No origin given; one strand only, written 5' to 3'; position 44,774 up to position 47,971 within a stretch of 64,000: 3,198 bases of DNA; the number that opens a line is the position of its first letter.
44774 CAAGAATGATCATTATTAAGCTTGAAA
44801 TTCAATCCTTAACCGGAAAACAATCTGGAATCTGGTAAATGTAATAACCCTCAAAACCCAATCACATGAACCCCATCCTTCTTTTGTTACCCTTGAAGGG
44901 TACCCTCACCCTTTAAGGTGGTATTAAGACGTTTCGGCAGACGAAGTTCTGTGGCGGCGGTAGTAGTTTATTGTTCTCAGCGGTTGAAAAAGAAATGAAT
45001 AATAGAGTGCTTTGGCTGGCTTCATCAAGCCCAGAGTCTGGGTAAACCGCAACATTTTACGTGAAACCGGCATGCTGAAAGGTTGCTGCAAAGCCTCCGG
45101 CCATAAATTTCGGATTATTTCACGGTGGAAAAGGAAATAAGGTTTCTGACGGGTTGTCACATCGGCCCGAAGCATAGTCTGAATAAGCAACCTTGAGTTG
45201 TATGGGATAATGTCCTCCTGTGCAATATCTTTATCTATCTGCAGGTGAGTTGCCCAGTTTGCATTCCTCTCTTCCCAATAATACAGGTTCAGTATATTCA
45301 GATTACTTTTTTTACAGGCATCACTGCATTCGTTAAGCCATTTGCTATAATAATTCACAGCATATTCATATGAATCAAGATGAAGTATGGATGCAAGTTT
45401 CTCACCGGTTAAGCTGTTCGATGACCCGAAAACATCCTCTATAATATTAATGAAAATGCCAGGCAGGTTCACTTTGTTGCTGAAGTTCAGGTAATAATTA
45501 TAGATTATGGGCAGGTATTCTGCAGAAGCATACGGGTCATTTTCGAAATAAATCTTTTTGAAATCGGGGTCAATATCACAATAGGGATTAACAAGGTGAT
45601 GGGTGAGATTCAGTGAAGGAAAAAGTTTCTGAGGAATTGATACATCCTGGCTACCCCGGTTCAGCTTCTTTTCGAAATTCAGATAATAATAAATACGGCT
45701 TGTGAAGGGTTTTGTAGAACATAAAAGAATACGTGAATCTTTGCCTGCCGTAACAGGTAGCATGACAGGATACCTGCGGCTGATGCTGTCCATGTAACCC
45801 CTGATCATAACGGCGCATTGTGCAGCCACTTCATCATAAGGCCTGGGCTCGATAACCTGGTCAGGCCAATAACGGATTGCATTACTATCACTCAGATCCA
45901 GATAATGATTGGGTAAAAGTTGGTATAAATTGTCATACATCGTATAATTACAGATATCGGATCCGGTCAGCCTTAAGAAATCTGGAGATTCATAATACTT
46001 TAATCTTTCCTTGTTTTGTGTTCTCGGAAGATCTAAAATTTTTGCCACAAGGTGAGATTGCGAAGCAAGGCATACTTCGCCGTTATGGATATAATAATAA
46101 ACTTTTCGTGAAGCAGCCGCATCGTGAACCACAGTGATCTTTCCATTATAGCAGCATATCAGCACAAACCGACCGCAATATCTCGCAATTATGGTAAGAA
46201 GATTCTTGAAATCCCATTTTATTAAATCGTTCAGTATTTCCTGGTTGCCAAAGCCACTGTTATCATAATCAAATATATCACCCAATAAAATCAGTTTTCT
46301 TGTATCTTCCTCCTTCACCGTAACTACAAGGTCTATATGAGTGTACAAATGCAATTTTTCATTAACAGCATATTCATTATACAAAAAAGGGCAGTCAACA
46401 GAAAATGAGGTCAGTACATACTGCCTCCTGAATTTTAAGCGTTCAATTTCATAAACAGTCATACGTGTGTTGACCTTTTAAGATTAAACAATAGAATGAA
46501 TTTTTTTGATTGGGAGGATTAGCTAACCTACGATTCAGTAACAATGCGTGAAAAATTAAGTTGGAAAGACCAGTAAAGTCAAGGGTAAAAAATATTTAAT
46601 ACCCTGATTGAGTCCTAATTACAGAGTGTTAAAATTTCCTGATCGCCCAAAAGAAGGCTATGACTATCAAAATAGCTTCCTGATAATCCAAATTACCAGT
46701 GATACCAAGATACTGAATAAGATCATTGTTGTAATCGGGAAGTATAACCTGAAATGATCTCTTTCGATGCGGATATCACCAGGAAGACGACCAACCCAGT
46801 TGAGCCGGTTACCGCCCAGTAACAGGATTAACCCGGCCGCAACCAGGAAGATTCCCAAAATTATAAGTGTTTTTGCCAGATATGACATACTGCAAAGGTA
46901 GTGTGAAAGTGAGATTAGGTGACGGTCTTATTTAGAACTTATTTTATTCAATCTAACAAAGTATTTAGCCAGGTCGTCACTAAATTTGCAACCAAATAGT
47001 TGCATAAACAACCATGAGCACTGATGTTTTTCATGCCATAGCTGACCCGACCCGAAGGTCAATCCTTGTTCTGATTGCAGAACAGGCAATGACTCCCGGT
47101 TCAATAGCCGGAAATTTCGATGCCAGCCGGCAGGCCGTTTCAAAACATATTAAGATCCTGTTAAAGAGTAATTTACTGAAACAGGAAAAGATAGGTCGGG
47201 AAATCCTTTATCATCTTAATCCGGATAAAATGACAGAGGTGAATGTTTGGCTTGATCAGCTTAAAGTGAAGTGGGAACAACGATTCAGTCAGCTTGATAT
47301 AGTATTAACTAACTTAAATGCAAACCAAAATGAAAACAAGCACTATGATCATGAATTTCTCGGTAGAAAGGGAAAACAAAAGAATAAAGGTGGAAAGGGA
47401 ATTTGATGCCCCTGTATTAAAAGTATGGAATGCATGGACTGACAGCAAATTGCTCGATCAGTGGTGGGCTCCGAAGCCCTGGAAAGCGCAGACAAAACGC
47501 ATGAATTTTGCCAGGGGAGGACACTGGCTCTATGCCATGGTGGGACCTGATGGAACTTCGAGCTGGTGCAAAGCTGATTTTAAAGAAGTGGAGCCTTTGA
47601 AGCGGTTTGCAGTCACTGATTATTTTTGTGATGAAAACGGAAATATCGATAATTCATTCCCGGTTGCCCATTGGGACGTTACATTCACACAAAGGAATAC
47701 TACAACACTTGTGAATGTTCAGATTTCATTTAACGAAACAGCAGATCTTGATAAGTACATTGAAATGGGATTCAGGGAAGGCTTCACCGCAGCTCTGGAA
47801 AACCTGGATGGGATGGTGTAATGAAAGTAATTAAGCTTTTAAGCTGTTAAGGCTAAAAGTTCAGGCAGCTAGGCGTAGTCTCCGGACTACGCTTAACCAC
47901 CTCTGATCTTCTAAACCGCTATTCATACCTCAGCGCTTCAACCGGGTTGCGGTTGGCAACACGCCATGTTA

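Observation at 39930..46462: Uncharacterised envelope-modification cluster: ATP-grasp ligase, two Cys-less AsnB-like PP-loop paralogs and an Amj-like flippase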

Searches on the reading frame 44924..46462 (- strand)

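Call 3: search_protein_families(library=pfam, proteins=[window:44924-46462:-], max_evalue=0.1)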
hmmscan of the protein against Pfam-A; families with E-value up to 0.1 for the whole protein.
window:44924-46462:- (512 aa): 0 families

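Call 4: search_protein_families(library=ncbifam, proteins=[window:44924-46462:-], max_evalue=0.1)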
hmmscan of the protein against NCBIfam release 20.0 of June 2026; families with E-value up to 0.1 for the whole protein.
window:44924-46462:- (512 aa): 3 families
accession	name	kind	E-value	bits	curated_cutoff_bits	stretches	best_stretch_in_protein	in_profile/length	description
NF009673.0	PRK13194.1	equivalog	0.014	15.2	274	1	144-206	114-177/208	pyroglutamyl-peptidase I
NF033561.1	macrolact_Ik_Al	subfamily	0.027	13.1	300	1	88-200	71-179/561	albusnodin/ikarugamycin family macrolactam cyclase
NF033535.1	lass_lactam_cya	exception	0.066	11.7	525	1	119-199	145-221/668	lasso peptide isopeptide bond-forming cyclase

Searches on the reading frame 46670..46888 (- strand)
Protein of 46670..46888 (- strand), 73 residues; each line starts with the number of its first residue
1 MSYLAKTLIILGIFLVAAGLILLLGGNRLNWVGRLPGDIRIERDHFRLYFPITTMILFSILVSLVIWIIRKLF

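Call 69: search_protein_families(library=pfam, proteins=[window:46670-46888:-], max_evalue=0.01)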
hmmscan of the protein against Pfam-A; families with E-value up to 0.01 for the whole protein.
window:46670-46888:- (73 aa): 1 family
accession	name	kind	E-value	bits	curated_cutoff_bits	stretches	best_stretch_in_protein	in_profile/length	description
PF11146.13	DUF2905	-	1.2e-22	80.4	22.2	1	6-69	2-64/64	Protein of unknown function (DUF2905)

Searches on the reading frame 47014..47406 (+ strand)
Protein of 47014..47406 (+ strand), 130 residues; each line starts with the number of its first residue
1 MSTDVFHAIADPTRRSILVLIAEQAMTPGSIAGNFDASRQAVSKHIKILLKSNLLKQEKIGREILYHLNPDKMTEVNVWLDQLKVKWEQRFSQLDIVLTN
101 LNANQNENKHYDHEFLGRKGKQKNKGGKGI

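Call 3: search_protein_families(library=pfam, proteins=[window:47014-47406:+], max_evalue=0.1)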
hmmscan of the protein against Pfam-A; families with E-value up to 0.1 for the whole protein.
window:47014-47406:+ (130 aa): 12 families
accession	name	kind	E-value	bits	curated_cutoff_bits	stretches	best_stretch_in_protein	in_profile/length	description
PF12840.13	HTH_20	-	8.1e-10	39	27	1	9-57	1-50/51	Helix-turn-helix domain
PF01022.26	HTH_5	-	3.1e-08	33.8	22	1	11-56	1-46/47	Bacterial regulatory protein, arsR family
PF21248.3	SoFic-like_C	-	0.00018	22.1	27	1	36-66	41-71/76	Protein adenylyltransferase SoFic-like, C-terminal domain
PF08279.18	HTH_11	-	0.0041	17.4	25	1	17-52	5-42/55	HTH domain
PF21476.4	PF0610-like_N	-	0.012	16.3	33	1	13-52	2-41/50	PF0610-like, N-terminal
PF05732.17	RepL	-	0.013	15.5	20.3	1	26-75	76-122/164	Firmicute plasmid replication protein (RepL)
PF01047.28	MarR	-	0.016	15.5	24.6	1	16-57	7-49/59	MarR family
PF12802.13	MarR_2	-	0.026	15.1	27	1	16-58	9-53/61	MarR family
PF13412.12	HTH_24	-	0.029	14.4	21.9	1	11-56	2-48/48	Winged helix-turn-helix DNA-binding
PF24033.1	DUF7342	-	0.052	14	31.6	1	23-74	15-66/150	Family of unknown function (DUF7342)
PF25213.1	HVO_A0261_N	-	0.075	13.4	35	1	12-58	11-57/86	HVO_A0261 N-terminal domain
PF03962.21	Mnd1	-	0.086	13.6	23.5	0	39-67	29-57/60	Mnd1 HTH domain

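Call 4: search_protein_families(library=ncbifam, proteins=[window:47014-47406:+], max_evalue=0.1)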
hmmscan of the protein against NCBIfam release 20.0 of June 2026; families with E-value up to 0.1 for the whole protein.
window:47014-47406:+ (130 aa): 18 families
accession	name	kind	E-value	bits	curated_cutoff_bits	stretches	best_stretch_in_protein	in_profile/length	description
NF033789.1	repress_SdpR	subfamily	2.1e-20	72.4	100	1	5-82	1-78/79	autorepressor SdpR family transcription factor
NF033788.1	HTH_metalloreg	subfamily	4.5e-19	68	55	1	4-75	3-75/77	metalloregulator ArsR/SmtB family transcription factor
NF047906.1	CdPbTransRegCmtR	equivalog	2.9e-10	40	150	1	7-75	16-84/104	Cd(II)/Pb(II)-sensing metalloregulatory transcriptional regulator CmtR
NF007528.0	PRK10141.1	subfamily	7.1e-07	29.1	97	1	3-72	7-77/117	metalloregulator ArsR/SmtB family transcription factor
NF045707.1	Dbac_1936_reg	equivalog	9.8e-06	25.5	115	1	7-84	12-89/99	ArsR/SmtB-type metalloregulator TsoR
NF038251.1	AdcR_fam_Zn_TF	equivalog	2e-05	24.8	175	1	13-60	37-84/143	zinc-dependent MarR family transcriptional regulator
NF041413.1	ArsR_Rv2640c_fam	equivalog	2.6e-05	24.6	155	1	7-81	37-114/118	Rv2640c family ArsR-like transcriptional regulator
NF053755.1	MsvR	equivalog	6.2e-05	22.8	220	1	4-76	5-80/236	transcriptional factor MsvR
NF053606.1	Sta1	subfamily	0.0027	17.8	80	1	17-60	26-69/100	Sta1 family transcriptional regulator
NF040642.1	sulf_sens_BigR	equivalog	0.0036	17.3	155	1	5-75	13-83/95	sulfite-sensing transcriptional repressor BigR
NF053814.1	teico_TcaR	equivalog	0.004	17.2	170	1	15-64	42-91/151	MarR family transcriptional regulator TcaR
TIGR01884.1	cas_HTH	subfamily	0.011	15.1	60.2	1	14-68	142-198/202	CRISPR-associated CARF protein Csa3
NF001070.0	PRK00118.1-6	equivalog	0.017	15.4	117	1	4-47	13-56/110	putative DNA-binding protein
TIGR02702.1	SufR_cyano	equivalog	0.02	14.6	178.8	1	13-60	2-50/208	iron-sulfur cluster biosynthesis transcriptional regulator SufR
NF047699.2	sulf_reg_SurR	exception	0.023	14.4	250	1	3-61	2-61/221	sulfur metabolism transcriptional regulator SurR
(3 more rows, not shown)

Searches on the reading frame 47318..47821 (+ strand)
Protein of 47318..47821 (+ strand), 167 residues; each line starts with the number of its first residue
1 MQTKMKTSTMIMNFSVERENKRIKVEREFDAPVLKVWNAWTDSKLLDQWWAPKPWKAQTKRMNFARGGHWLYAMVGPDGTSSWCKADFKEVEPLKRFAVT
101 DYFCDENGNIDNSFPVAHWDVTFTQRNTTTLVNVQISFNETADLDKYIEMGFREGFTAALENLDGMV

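Call 3: search_protein_families(library=pfam, proteins=[window:47318-47821:+], max_evalue=0.1)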
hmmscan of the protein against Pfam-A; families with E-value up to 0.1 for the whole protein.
window:47318-47821:+ (167 aa): 2 families
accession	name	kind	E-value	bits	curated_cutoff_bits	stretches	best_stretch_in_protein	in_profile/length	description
PF08327.17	AHSA1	-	4e-20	72.8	22.1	1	30-166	1-123/125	Activator of Hsp90 ATPase homolog 1-like protein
PF10604.15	Polyketide_cyc2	-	0.0025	18.6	27.4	1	22-163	3-137/142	Polyketide cyclase / dehydrase and lipid transport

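Call 4: search_protein_families(library=ncbifam, proteins=[window:47318-47821:+], max_evalue=0.1)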
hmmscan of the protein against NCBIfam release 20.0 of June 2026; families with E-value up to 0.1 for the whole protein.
window:47318-47821:+ (167 aa): 0 families
